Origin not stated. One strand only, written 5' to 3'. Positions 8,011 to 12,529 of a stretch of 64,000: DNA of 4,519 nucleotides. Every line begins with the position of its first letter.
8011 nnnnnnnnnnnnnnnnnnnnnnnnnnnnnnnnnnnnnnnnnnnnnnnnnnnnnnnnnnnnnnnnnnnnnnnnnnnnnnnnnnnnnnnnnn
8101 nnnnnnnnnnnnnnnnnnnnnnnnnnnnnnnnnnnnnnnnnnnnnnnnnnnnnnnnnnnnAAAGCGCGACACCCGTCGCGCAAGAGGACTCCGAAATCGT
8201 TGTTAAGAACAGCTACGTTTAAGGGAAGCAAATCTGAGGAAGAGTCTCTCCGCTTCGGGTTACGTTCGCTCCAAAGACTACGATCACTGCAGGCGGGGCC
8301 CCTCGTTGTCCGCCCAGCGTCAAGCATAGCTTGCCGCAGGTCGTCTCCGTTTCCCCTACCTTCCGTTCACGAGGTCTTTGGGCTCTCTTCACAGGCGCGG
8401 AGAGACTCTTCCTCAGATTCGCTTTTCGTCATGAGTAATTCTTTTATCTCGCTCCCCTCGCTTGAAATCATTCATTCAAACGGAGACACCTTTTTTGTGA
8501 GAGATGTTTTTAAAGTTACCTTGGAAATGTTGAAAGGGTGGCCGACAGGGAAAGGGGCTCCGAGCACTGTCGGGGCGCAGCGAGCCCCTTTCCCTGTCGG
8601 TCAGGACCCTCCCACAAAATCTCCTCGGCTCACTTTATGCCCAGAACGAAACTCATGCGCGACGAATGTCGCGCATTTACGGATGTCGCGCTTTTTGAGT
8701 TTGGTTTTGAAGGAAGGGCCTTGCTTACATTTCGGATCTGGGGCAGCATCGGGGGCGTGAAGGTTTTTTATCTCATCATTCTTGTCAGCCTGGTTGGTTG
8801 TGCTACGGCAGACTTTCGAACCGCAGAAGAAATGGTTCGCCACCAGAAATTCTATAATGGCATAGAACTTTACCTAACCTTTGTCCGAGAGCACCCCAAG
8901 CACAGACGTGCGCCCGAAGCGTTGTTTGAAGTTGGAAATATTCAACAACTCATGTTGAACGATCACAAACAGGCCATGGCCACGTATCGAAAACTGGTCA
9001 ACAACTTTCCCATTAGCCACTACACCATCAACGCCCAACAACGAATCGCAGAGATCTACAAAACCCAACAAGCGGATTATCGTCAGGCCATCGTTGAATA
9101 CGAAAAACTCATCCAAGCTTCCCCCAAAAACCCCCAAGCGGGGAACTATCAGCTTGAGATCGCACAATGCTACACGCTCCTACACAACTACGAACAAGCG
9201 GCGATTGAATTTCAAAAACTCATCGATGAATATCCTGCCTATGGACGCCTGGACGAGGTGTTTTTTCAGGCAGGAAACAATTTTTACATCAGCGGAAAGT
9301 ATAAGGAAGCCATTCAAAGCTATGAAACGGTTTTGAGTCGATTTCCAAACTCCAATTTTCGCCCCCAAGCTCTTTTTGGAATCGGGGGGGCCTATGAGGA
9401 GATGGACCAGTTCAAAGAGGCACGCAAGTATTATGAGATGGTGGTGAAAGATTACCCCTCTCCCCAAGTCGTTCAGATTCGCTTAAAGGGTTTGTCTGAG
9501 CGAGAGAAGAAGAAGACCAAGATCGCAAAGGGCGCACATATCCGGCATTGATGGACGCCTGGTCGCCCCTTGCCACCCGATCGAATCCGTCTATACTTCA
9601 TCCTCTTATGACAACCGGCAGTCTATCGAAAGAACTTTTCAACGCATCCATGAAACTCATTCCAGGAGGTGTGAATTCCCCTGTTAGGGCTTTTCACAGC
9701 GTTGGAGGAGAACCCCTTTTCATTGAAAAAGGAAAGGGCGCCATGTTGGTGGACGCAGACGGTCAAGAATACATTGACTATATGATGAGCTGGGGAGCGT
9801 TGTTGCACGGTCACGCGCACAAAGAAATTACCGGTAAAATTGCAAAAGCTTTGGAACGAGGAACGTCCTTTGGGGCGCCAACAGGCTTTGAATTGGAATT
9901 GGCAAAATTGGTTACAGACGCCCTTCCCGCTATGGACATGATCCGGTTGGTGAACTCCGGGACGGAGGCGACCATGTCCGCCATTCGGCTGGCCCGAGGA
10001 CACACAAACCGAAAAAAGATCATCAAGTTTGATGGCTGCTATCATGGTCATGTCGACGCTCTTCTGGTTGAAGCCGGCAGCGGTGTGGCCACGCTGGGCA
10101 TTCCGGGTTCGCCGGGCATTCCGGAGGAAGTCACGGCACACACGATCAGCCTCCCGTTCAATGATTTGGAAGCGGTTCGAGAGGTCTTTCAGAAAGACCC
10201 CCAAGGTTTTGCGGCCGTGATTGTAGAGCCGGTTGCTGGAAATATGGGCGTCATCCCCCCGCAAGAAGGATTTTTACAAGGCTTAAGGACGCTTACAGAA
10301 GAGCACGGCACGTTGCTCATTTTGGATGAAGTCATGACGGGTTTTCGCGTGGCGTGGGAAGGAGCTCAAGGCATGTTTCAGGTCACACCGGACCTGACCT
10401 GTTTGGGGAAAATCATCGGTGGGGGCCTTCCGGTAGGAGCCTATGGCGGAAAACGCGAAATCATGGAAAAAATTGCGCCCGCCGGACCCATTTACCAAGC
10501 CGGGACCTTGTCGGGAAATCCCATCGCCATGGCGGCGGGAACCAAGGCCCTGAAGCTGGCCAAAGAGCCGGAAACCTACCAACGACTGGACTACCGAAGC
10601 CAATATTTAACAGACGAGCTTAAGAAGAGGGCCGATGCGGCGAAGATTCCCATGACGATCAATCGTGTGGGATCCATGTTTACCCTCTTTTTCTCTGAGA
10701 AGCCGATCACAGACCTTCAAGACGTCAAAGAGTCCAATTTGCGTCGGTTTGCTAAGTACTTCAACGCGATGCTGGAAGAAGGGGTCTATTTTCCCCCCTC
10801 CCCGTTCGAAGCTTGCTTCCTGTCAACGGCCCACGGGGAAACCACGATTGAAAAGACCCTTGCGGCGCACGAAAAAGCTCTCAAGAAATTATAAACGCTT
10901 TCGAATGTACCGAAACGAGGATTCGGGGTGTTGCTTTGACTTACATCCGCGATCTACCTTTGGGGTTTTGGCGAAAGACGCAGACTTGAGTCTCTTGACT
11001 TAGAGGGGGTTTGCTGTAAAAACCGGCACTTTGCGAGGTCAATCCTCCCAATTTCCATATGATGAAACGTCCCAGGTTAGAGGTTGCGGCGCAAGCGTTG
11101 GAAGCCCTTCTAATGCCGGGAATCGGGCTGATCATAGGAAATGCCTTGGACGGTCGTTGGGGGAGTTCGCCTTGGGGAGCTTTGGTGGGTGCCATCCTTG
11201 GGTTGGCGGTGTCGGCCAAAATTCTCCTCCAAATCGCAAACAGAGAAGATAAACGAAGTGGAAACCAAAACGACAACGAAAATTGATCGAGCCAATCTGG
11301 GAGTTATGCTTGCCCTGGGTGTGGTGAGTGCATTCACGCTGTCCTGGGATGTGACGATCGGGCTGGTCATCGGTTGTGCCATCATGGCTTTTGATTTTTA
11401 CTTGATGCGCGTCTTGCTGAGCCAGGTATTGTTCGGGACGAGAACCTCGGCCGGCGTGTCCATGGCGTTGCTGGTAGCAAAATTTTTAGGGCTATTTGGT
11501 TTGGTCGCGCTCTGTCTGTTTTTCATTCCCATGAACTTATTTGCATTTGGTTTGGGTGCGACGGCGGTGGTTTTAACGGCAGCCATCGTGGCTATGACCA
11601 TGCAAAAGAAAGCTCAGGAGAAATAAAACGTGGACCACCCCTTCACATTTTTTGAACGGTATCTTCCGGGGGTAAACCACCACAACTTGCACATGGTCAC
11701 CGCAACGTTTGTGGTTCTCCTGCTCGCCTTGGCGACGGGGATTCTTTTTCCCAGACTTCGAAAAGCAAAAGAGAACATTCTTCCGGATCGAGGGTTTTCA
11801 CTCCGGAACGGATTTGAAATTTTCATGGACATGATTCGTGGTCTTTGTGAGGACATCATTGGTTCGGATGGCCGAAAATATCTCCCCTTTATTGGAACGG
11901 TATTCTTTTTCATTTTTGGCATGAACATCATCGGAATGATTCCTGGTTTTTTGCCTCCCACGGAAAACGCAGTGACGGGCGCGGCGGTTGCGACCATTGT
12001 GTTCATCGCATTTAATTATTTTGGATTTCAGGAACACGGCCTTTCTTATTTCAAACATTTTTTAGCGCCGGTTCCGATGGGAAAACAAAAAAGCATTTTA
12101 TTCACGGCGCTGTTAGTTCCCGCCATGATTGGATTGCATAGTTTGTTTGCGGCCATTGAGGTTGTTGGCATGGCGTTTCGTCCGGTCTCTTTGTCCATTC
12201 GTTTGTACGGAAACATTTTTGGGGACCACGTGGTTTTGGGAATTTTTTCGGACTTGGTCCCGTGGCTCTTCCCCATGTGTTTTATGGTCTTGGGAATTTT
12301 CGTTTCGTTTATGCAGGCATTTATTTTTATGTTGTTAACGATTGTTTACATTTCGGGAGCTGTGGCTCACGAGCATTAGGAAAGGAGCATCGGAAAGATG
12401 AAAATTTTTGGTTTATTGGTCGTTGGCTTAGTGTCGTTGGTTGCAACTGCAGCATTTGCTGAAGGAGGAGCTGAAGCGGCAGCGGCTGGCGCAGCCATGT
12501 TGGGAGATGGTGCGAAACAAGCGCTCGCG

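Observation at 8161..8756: About 600-bp non-coding interval after gyrA packed with long perfect palindromes: candidate structured ncRNA or MITE-like element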

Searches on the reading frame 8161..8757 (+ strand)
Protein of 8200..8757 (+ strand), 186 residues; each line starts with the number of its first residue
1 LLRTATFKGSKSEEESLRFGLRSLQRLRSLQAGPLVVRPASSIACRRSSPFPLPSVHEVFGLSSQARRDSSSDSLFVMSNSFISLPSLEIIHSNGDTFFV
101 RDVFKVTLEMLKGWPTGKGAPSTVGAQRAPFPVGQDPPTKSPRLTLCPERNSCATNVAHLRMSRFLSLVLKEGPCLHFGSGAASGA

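Call 39: search_protein_families(library=pfam, max_evalue=1, proteins=[window:8200-8757:+])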
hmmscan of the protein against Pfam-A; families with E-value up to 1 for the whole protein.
window:8200-8757:+ (186 aa): 0 families

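Call 60: find_homologous_proteins(query=window:8200-8757:+, max_evalue=10)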
Query window:8200-8757:+ (186 aa): 1 proteins with E <= 10 among 687 candidates.
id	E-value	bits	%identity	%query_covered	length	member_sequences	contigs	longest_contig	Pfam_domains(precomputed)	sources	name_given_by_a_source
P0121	1.6e-54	202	82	67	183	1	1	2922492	-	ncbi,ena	-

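Call 63: find_encoding_contigs(protein=P0121, flank=10000, max_places=5)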
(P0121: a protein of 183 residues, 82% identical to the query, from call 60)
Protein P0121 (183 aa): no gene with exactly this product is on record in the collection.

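Call 87: search_protein_representatives(alignment_id=A1)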
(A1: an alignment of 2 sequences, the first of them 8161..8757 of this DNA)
Query: 2 sequences, 202 profile positions. Proteins with E-value up to 0.001 (for the whole library): 3; up to 1e-10: 1; up to 1e-30: 1. The best 3 are listed.
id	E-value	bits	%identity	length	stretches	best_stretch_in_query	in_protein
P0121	1.4e-111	387.2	-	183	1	1-189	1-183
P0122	7.0e-05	38.8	-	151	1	28-91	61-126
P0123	6.5e-04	35.6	-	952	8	68-86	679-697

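Call 89: find_encoding_contigs(protein=P0122, flank=10000, max_places=6)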
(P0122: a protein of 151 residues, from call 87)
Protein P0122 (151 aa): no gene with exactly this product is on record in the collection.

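Call 90: list_cluster_members(proteins=[P0122, P0121])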
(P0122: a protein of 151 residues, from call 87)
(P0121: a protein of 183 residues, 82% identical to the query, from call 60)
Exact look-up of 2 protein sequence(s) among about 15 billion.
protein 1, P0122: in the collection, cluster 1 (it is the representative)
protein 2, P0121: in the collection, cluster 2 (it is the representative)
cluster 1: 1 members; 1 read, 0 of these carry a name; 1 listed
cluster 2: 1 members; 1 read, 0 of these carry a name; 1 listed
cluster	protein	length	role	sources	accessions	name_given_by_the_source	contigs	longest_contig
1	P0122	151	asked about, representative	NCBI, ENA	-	-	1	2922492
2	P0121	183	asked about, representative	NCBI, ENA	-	-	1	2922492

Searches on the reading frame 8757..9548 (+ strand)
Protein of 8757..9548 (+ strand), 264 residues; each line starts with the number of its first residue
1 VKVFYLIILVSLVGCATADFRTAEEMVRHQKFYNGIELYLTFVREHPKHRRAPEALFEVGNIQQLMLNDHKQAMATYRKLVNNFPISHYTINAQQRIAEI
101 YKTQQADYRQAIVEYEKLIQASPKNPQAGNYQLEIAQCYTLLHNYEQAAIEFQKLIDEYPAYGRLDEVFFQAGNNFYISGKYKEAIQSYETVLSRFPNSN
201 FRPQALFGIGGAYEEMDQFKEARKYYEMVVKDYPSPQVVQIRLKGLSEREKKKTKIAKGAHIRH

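Call 39: search_protein_families(library=pfam, max_evalue=1, proteins=[window:8757-9548:+])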
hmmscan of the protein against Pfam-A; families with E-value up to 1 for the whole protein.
window:8757-9548:+ (264 aa): 28 families (the best 25 are shown)
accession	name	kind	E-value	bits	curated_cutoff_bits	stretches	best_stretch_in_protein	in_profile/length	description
PF13174.12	TPR_6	-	6.4e-27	92.8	26.3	5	204-235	1-32/33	Tetratricopeptide repeat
PF07719.23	TPR_2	-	5.1e-19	67.2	27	3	167-198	2-33/34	Tetratricopeptide repeat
PF13424.12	TPR_12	-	2.9e-16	59.9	30.1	2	173-231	10-73/77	Tetratricopeptide repeat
PF14559.12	TPR_19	-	3.1e-16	59.9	25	2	179-238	4-61/68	Tetratricopeptide repeat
PF13181.12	TPR_8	-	3e-15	55.4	25.7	3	204-227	2-25/34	Tetratricopeptide repeat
PF13428.12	TPR_14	-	9e-15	54.2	23.5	2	204-242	2-40/44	Tetratricopeptide repeat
PF13432.12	TPR_16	-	1.2e-14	54.8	32.7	2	172-234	3-62/65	Tetratricopeptide repeat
PF00515.34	TPR_1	-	9e-13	47.9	27.8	2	204-230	2-28/34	Tetratricopeptide repeat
PF13525.12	YfiO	-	1e-11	45.5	25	3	103-205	16-129/203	Outer membrane lipoprotein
PF24575.1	TPR_Slam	-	1.8e-08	35.2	35.2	1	102-150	57-102/104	Surface lipoprotein assembly modifier, N-terminal TPR repeats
PF13414.12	TPR_11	-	1.2e-07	31.8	26.8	2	173-198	1-26/42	TPR repeat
PF13176.12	TPR_7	-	6.4e-07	29.4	27.9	0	205-228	1-24/36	Tetratricopeptide repeat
PF14938.12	SNAP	-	1.3e-06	28.6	25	2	45-125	106-188/282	Soluble NSF attachment protein, SNAP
PF13512.12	TPR_18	-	3.2e-06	27.8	21.9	2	69-97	117-145/145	Tetratricopeptide repeat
PF12895.13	ANAPC3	-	4.6e-05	24.1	27.2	1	105-190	2-80/82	Anaphase-promoting complex, cyclosome, subunit 3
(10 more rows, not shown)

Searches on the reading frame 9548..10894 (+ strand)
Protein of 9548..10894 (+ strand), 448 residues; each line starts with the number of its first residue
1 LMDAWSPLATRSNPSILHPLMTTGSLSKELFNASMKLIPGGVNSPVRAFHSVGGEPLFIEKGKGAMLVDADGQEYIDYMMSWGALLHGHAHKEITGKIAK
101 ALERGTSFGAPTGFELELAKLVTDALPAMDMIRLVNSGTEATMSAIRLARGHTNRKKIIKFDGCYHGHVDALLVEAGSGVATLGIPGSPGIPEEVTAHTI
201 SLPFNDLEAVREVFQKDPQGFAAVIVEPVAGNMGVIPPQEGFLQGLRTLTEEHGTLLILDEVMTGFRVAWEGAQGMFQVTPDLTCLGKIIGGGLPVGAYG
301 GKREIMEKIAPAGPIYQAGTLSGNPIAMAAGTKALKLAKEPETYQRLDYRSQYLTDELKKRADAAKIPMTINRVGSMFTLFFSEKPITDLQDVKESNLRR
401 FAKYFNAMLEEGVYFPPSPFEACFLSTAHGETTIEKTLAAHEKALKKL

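Call 72: search_protein_families(library=pfam, max_evalue=0.00001, proteins=[window:9548-10894:+])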
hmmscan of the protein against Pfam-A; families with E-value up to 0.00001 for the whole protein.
window:9548-10894:+ (448 aa): 2 families
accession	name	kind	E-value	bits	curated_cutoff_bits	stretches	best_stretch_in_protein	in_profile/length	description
PF00202.27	Aminotran_3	-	3.3e-78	263.6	30.5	1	56-416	10-372/403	Aminotransferase class-III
PF00155.27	Aminotran_1_2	-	7.2e-06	25.9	19.7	0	204-427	127-339/361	Aminotransferase class I and II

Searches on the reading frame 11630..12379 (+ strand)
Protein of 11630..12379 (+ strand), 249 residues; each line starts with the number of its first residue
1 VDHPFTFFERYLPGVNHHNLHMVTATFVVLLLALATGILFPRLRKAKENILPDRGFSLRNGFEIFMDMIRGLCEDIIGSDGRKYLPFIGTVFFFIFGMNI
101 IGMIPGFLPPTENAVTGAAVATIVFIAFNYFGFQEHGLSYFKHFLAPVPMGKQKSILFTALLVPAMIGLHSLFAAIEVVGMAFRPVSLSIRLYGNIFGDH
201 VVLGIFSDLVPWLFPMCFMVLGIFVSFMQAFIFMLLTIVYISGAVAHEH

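Call 72: search_protein_families(library=pfam, max_evalue=0.00001, proteins=[window:11630-12379:+])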
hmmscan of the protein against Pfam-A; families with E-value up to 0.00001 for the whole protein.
window:11630-12379:+ (249 aa): 1 family
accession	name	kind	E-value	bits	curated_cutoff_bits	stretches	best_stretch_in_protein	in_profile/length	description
PF00119.25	ATP-synt_A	-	4.2e-44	151.4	33.9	1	29-242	4-217/217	ATP synthase A chain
